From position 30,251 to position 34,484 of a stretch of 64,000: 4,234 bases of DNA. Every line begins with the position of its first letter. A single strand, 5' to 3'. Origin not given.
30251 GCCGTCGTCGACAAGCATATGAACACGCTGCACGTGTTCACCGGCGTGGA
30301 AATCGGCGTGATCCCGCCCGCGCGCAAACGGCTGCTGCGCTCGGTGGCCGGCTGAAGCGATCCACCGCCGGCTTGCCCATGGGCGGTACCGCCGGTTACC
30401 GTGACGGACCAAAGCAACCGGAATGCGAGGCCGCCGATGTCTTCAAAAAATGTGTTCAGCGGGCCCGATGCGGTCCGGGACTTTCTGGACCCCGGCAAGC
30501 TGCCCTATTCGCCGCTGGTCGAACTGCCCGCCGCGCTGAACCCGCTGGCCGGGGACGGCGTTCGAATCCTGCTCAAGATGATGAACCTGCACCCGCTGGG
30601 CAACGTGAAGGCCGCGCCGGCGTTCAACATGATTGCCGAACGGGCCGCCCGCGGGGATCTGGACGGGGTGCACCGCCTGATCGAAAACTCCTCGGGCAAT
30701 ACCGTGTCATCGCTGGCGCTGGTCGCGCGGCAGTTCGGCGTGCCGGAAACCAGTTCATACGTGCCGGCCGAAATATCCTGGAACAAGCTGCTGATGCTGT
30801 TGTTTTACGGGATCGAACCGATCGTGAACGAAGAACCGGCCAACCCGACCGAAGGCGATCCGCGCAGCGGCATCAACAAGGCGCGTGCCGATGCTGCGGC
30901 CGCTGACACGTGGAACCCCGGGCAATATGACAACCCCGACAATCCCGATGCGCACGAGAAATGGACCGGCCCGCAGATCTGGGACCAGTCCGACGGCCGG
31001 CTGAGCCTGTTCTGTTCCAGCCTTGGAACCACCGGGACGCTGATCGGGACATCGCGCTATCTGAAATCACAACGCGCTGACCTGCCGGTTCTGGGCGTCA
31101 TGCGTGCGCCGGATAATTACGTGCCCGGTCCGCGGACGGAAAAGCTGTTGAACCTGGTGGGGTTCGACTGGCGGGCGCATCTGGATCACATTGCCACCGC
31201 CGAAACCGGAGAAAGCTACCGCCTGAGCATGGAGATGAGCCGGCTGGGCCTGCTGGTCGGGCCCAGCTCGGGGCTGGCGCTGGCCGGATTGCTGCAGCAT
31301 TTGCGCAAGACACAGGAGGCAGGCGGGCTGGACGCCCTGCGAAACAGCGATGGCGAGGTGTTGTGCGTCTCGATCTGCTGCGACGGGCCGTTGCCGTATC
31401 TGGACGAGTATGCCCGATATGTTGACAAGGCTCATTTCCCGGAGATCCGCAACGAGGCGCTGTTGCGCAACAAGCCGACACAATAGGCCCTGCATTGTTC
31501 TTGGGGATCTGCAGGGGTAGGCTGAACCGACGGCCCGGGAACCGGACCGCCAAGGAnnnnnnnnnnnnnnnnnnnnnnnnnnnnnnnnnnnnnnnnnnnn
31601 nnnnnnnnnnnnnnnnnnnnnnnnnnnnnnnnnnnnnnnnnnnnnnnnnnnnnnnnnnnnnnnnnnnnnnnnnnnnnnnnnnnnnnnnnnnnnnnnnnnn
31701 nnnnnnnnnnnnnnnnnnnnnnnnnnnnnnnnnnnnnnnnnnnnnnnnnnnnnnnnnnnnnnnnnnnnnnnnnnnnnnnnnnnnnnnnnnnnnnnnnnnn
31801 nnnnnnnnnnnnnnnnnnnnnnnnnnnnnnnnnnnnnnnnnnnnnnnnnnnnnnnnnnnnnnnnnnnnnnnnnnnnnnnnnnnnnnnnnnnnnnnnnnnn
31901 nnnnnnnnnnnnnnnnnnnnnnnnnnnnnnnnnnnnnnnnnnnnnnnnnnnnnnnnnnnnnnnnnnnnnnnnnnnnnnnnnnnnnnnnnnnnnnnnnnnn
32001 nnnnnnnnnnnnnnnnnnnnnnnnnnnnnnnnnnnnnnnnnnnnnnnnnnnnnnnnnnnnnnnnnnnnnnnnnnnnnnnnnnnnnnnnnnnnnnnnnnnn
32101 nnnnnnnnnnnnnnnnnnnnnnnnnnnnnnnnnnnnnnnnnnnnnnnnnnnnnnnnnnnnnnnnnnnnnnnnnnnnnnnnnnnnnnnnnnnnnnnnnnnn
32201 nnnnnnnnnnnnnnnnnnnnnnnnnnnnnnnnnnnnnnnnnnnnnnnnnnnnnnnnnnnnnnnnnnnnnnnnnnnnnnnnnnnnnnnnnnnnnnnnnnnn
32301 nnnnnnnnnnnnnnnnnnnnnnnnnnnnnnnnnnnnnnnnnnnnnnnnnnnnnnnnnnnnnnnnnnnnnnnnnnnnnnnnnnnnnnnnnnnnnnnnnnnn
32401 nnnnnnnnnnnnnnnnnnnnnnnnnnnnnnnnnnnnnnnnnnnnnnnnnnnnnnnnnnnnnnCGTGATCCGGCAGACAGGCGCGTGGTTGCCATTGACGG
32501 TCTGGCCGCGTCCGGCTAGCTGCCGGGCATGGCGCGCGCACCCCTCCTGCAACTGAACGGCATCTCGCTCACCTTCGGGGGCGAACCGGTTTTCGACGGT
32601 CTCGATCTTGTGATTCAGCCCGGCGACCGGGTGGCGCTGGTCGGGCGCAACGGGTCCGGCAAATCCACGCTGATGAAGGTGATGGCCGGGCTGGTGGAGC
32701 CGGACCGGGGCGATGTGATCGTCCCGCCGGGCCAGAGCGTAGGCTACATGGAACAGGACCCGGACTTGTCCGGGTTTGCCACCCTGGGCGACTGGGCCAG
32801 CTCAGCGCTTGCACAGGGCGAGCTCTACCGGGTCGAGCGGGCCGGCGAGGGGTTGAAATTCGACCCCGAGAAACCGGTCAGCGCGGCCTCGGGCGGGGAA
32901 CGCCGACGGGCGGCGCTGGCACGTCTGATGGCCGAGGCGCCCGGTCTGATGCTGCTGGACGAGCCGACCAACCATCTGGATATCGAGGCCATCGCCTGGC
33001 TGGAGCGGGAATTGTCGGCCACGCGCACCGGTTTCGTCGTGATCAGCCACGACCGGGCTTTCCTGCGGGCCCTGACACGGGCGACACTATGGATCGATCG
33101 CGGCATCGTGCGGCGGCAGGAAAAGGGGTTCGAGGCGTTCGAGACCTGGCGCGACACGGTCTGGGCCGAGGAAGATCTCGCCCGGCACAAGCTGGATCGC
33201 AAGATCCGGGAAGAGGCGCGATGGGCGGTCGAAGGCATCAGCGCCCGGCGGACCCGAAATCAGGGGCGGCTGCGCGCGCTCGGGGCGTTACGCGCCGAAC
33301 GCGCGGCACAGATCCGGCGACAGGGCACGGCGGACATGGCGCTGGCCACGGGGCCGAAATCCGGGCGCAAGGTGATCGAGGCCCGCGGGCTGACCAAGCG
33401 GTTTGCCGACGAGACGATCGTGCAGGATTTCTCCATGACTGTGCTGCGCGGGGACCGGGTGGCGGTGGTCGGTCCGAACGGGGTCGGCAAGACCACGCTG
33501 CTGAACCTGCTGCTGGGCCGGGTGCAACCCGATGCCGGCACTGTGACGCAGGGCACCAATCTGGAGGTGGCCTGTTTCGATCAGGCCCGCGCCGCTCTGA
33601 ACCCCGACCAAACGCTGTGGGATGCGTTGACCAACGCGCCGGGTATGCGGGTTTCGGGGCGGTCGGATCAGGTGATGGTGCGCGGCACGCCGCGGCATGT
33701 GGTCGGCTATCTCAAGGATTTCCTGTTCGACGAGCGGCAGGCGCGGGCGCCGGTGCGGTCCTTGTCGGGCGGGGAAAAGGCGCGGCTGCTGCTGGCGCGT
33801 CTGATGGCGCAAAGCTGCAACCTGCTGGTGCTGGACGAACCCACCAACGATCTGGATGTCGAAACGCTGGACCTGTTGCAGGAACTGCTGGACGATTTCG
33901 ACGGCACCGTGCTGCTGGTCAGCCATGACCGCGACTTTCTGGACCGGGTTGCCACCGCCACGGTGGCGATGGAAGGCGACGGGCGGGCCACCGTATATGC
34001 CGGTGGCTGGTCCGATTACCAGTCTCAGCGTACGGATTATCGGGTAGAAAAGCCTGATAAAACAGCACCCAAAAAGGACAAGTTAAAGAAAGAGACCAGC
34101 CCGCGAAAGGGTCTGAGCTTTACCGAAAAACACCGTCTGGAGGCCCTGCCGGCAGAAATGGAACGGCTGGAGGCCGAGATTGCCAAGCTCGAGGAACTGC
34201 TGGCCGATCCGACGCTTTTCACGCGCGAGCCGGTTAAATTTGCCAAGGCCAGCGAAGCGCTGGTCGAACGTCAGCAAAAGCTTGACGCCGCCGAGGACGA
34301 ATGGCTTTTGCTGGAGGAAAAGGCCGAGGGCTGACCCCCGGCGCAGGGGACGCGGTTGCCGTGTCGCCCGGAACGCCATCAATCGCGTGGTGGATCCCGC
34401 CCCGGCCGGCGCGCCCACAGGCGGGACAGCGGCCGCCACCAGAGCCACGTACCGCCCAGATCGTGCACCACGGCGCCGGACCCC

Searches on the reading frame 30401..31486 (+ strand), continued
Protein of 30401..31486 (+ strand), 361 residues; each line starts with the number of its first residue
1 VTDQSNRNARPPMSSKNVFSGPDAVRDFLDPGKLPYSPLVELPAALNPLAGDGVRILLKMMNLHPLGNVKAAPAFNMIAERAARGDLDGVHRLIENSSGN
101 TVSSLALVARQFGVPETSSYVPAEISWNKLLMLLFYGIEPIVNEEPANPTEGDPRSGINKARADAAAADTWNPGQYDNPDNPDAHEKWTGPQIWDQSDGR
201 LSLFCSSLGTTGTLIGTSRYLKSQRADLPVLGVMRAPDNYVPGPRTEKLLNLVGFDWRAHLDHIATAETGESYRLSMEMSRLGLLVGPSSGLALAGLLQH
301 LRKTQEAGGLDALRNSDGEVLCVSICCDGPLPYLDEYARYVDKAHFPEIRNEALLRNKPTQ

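Call 92: search_solved_structures(query=window:30437-31486:+, max_evalue=1e-29, show_alignments=4)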
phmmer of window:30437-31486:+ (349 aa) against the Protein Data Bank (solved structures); distinct sequences matched with E-value up to 1e-29: 5.
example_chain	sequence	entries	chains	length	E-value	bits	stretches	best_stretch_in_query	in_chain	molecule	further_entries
8h4q_N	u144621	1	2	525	8.8e-73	248.7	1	5-342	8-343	Rhodanese domain-containing protein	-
8h4h_N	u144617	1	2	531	9.2e-73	248.6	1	5-342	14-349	Rhodanese domain-containing protein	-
2jc3_A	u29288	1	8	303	8.5e-31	110.6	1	26-293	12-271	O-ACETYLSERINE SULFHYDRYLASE B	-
2bhs_A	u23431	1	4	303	2.6e-30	109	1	26-292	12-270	CYSTEINE SYNTHASE B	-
2v03_A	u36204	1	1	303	4.6e-30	108.2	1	26-288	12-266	Cysteine synthase B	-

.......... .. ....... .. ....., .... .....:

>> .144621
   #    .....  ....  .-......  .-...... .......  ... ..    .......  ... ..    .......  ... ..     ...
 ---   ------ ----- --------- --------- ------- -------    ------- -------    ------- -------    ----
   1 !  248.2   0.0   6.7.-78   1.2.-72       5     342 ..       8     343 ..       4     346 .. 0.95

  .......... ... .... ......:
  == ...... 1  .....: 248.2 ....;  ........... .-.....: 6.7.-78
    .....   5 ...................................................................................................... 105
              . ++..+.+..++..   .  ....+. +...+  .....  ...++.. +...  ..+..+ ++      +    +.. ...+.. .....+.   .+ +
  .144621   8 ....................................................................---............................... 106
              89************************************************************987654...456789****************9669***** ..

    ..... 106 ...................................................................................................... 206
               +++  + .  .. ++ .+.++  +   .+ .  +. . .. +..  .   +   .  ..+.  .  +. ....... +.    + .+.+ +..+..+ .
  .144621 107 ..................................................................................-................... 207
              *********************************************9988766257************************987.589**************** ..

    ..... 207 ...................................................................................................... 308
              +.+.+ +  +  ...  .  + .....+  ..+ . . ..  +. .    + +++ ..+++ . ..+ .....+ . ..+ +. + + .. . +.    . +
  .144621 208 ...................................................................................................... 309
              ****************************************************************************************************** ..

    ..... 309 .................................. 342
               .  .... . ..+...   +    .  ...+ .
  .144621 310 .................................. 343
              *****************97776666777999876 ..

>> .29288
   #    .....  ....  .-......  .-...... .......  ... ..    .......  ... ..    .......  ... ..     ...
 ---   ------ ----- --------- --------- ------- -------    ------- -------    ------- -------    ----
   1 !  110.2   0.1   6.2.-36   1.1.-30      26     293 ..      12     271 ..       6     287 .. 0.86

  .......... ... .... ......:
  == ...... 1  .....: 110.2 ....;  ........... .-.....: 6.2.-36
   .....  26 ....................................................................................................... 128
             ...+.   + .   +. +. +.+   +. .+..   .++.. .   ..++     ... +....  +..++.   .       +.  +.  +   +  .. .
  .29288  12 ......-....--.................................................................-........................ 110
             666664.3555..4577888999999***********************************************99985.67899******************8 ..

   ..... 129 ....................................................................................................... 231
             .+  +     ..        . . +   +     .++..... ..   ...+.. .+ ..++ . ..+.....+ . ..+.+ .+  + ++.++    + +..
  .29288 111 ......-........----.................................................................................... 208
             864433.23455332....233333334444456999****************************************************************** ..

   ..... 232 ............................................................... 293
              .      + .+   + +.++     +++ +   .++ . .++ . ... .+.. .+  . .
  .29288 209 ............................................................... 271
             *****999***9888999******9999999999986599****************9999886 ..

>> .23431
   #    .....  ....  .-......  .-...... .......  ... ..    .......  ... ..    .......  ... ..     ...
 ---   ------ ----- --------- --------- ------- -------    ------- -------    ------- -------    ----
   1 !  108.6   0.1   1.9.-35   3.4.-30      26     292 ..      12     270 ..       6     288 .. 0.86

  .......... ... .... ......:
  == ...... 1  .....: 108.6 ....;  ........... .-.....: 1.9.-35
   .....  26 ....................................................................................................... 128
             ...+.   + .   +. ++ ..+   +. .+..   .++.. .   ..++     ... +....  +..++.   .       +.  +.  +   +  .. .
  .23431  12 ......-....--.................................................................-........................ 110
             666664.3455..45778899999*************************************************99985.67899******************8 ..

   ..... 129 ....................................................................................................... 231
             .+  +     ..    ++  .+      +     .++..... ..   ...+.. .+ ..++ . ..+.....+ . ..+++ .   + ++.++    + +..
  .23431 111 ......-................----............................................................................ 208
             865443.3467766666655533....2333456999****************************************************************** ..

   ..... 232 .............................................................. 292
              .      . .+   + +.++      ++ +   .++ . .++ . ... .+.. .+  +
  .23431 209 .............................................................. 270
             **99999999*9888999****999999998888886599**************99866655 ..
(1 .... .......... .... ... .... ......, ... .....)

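Call 95: find_related_loci(query=A2, collection=metagenome_contigs, flank=7000)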
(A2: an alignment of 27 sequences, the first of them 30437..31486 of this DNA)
Query A2 (349 aa) in metagenome_contigs; peptide patterns used: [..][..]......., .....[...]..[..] (x = any residue, [..] = any of these).
600 stretches matched a pattern (row limit reached: there are more); 499 encode a relative of the query (tblastn E <= 1e-3); the best 80 are kept; 80 distinct loci.
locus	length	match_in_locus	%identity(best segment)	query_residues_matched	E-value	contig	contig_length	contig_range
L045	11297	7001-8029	83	5-347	0e+0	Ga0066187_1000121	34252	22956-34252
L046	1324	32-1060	72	5-347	0e+0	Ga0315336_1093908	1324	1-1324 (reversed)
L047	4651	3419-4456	73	2-347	6e-175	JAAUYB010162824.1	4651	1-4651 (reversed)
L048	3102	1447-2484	73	2-347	1e-179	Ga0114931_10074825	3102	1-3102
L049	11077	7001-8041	75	1-347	4e-169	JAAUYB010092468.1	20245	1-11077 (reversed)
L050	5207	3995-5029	71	3-347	2e-170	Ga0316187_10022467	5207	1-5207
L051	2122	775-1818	68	1-348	6e-177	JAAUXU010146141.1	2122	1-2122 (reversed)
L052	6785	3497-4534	69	3-348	1e-162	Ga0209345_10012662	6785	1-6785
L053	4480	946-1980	67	4-347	8e-166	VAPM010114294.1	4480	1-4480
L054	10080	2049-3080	67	5-347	1e-160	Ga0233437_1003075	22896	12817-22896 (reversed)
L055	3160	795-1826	67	5-347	6e-168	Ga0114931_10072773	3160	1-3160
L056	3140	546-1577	67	5-347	3e-167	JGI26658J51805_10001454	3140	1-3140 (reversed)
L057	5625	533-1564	67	5-347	6e-161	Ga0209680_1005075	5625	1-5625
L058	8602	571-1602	67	5-347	3e-159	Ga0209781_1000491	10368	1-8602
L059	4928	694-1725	68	5-347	2e-161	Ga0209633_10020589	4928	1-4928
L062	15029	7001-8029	82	5-347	0e+0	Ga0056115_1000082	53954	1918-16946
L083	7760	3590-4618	56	5-347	3e-128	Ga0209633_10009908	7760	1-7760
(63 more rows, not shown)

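Call 99: search_protein_families(library=pfam, proteins=[L083:5225-6985:+, L013:7093-7716:+], max_evalue=0.0001)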
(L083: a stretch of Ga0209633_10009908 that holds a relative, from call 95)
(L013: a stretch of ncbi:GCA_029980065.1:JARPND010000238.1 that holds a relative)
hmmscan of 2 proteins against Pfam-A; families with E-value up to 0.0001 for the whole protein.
L083:5225-6985:+ (586 aa): 24 families
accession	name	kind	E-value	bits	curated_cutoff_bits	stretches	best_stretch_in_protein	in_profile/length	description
PF02374.21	ArsA_ATPase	-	4.7e-98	328.6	24.3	2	10-290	3-299/305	Anion-transporting ATPase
PF01656.29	CbiA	-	9e-22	77.8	25.4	2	12-182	3-54/125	CobQ/CobB/MinD/ParA nucleotide binding domain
PF13614.12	AAA_31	-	1.1e-20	74.8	27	2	14-155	8-137/177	AAA domain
PF10609.15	ParA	-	4e-14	53.1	27.1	1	13-45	9-41/246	NUBPL iron-transfer P-loop NTPase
PF20720.3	nSTAND3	-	1.3e-10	41.6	27.2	0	328-362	17-52/155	Novel STAND NTPase 3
PF00142.24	Fer4_NifH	-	5.1e-10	39.7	25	1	13-57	5-50/271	4Fe-4S iron sulfur cluster binding proteins, NifH/frxC family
PF13481.12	AAA_25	-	2e-08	34.6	27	0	327-361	32-65/195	AAA domain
PF25199.1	nSTAND_NTPase5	-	6.2e-08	33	34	0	318-364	27-78/145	Novel STAND NTPase 5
PF13191.12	AAA_16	-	1.2e-07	32.8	32.6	0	317-359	13-55/167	AAA ATPase domain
PF13604.12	AAA_30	-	1.3e-07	32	27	0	318-376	8-68/191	AAA domain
PF00931.28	NB-ARC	-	1.8e-07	31.2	23.5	0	317-418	6-92/248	NB-ARC domain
PF01695.23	IstB_IS21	-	2e-07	31.2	24.1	0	11-45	95-129/238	IstB-like ATP binding protein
PF00448.28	SRP54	-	2.1e-07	31.2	22.7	0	330-365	3-38/196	SRP54-type protein, GTPase domain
PF13401.12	AAA_22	-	3.2e-07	31.1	27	0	326-448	3-91/130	AAA domain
PF03308.22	MeaB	-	5.5e-07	29.3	23.1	0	13-49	38-74/273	Methylmalonyl Co-A mutase-associated GTPase MeaB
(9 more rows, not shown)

L013:7093-7716:+ (207 aa): 4 families
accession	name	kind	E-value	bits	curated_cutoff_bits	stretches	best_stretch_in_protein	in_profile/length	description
PF00583.31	Acetyltransf_1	-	9.2e-12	45.7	20.7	1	74-180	33-116/116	Acetyltransferase (GNAT) family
PF13508.13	Acetyltransf_7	-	3.2e-08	34.3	27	1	77-181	6-83/84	Acetyltransferase (GNAT) domain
PF13673.13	Acetyltransf_10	-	1.2e-05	25.7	23.6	1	133-195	61-121/128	Acetyltransferase (GNAT) domain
PF08445.16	FR47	-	4.7e-05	23.7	22.1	0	126-184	24-81/86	FR47-like protein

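Call 103: search_protein_families(library=ncbifam, proteins=[L013:7093-7716:+], max_evalue=0.00001)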
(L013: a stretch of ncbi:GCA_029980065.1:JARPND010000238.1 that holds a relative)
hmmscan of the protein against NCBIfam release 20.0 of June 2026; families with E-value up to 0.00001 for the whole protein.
L013:7093-7716:+ (207 aa): 1 family
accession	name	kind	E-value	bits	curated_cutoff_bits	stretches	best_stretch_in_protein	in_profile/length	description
TIGR01575.1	rimI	equivalog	8.3e-06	26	86.4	0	130-186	62-118/132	ribosomal protein S18-alanine N-acetyltransferase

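Call 113: search_protein_families(library=pfam, proteins=[L045:198-1604:-, L045:1770-2915:-, L045:3133-4362:+, L045:4476-6686:-, L045:8043-8708:-, L062:7965-8864:-, L062:5203-6504:-, L062:3861-5042:-], max_evalue=0.0001)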
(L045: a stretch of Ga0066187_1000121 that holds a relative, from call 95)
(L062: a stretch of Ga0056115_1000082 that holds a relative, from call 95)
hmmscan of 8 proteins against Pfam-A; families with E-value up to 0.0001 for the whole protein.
L045:198-1604:- (468 aa): 1 family
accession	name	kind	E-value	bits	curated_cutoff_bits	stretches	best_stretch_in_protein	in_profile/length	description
PF00211.25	Guanylate_cyc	-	1.6e-09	38.1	21.9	1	258-405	8-147/183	Adenylate and Guanylate cyclase catalytic domain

L045:1770-2915:- (381 aa): 1 family
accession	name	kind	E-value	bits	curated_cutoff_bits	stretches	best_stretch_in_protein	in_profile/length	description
PF00487.30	FA_desaturase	-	6.4e-24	85.5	29.7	1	65-323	3-244/253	Fatty acid desaturase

L045:3133-4362:+ (409 aa): 1 family
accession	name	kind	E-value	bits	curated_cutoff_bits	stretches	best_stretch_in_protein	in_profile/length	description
PF00211.25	Guanylate_cyc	-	2.5e-09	37.4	21.9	1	224-380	9-156/183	Adenylate and Guanylate cyclase catalytic domain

L045:4476-6686:- (736 aa): 1 family
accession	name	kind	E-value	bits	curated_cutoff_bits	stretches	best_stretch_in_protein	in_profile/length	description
PF00141.28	peroxidase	-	2.6e-71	240.6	27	2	98-409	10-236/237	Peroxidase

L045:8043-8708:- (221 aa): 0 families

L062:7965-8864:- (299 aa): 0 families

L062:5203-6504:- (433 aa): 1 family
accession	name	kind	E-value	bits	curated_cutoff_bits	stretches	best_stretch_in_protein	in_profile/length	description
PF00211.25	Guanylate_cyc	-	4.3e-09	36.7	21.9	1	223-374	8-151/183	Adenylate and Guanylate cyclase catalytic domain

L062:3861-5042:- (393 aa): 1 family
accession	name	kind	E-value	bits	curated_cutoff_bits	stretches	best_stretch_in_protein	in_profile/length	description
PF00487.30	FA_desaturase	-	4.5e-26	92.6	29.7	1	76-335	2-244/253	Fatty acid desaturase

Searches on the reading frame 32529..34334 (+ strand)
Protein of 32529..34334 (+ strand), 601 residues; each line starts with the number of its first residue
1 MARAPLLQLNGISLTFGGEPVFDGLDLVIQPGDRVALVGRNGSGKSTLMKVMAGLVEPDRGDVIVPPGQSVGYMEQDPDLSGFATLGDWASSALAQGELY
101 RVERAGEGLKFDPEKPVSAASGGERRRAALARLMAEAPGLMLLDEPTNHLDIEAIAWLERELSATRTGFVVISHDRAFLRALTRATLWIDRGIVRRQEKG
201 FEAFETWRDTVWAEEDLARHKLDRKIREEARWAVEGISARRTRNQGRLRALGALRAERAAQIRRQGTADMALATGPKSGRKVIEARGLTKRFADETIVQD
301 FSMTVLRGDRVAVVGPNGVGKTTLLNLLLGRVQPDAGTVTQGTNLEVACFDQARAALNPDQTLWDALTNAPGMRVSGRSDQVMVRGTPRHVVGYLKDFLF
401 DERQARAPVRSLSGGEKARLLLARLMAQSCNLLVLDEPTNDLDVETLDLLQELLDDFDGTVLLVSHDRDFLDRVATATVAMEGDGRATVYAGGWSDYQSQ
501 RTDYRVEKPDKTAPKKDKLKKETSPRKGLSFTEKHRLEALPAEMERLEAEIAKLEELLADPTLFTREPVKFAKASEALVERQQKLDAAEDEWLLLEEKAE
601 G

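Call 3: search_protein_families(library=pfam, proteins=[window:32529-34334:+], max_evalue=0.01)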
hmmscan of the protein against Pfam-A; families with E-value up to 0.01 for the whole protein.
window:32529-34334:+ (601 aa): 33 families (the best 25 are shown)
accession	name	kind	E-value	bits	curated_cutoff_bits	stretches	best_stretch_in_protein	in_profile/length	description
PF00005.33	ABC_tran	-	1.6e-49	168.4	25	2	299-440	2-137/137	ABC transporter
PF13304.12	AAA_21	-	1.9e-20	74.6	27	2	36-73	3-52/304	AAA domain, putative AbiEii toxin, Type IV TA system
PF16326.10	ABC_tran_CTD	-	1.6e-17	63.9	32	1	529-597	2-69/69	ABC transporter C-terminal domain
PF02463.25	SMC_N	-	1.3e-12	48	40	0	411-474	136-205/220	RecF/RecN/SMC N terminal domain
PF13555.12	AAA_29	-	4.7e-09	36.3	27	1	22-55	12-45/61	P-loop containing region of AAA domain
PF13191.12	AAA_16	-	1.2e-08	36.1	32.6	1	310-456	26-158/167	AAA ATPase domain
PF01926.29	MMR_HSR1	-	2.1e-07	31.5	21.9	1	310-337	1-27/113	50S ribosome-binding GTPase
PF03193.22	RsgA_GTPase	-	1.1e-06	29.1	30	1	304-341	102-139/174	RsgA GTPase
PF13401.12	AAA_22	-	1.8e-06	28.7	27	1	311-465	8-122/130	AAA domain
PF13476.12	AAA_23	-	5e-06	27.7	27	0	312-328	23-39/201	AAA domain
PF13604.12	AAA_30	-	3.4e-05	24.1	27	0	35-64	21-50/191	AAA domain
PF05729.18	NACHT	-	3.6e-05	24.1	26.7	0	310-328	2-20/167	NACHT domain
PF00006.31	ATP-synt_ab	-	4e-05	23.8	29.5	0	300-330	6-36/213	ATP synthase alpha/beta family, nucleotide-binding domain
PF13175.12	AAA_15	-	5.4e-05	23.4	32.1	0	36-56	27-47/374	AAA ATPase domain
PF13481.12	AAA_25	-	6.4e-05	23.1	27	0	307-325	32-50/195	AAA domain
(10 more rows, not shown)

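Call 4: search_protein_families(library=ncbifam, proteins=[window:32529-34334:+], max_evalue=0.01)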
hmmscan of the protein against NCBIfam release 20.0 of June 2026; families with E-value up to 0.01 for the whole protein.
window:32529-34334:+ (601 aa): 217 families (the best 25 are shown)
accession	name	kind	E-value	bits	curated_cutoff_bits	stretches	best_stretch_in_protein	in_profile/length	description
NF050005.1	ABC_ATPase_Uup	equivalog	7e-178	592.7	900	2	101-597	138-634/636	ATP-binding cassette ATPase Uup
NF008358.0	PRK11147.1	equivalog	2.1e-167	558.2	936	2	101-599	138-632/635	ABC transporter ATP-binding protein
NF000355.4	ribo_prot_ABC_F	equivalog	9.7e-125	417.2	380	4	258-466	289-484/499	ribosomal protection-like ABC-F family protein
NF008775.0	PRK11819.1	equivalog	5.7e-117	391.6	599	2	101-520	144-552/556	energy-dependent translational throttle protein EttA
TIGR03719.1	ABC_ABC_ChvD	subfamily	5.9e-116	388.2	806.75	2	101-518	142-548/552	energy-dependent translational throttle protein EttA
NF011646.0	PRK15064.1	equivalog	1.4e-89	300.9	762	2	117-501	153-527/530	ABC-F family ATPase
NF000171.1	ABCF_producer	exception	3.3e-79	266.8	800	4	410-544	162-291/541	TlrC/CarA/OleB/SrmB family ABC-F type ribosomal protection protein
NF007921.0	PRK10636.1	equivalog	2.2e-72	244.3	917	2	114-600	144-629/638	ABC transporter ATP-binding protein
NF000170.2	ABCF_Vga_all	exception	1e-69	235.4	725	2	278-530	267-496/521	Vga family ABC-F type ribosomal protection protein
NF000169.2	ABCF_Sal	exception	2.2e-66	224.7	725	2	114-476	125-496/542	Sal family ABC-F type ribosomal protection protein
NF000168.2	ABCF_Msr_all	exception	8.9e-66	222.4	680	3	7-209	6-190/487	Msr family ABC-F type ribosomal protection protein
NF043038.1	ABCF_CplR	exception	4.9e-65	220.3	780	3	11-207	291-487/544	ABC-F type ribosomal protection protein CplR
NF000166.1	ABCF_CarA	exception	5.1e-65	219.7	1050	4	113-205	167-259/556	ABC-F type ribosomal protection protein Car(A)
NF000514.1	ABCF_OptrA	exception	3.1e-60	204.2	1450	2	111-560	174-607/655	ABC-F type ribosomal protection protein OptrA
NF000167.2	ABCF_Lsa_all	exception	8.5e-59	199.8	750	4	408-592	114-286/492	Lsa family ABC-F type ribosomal protection protein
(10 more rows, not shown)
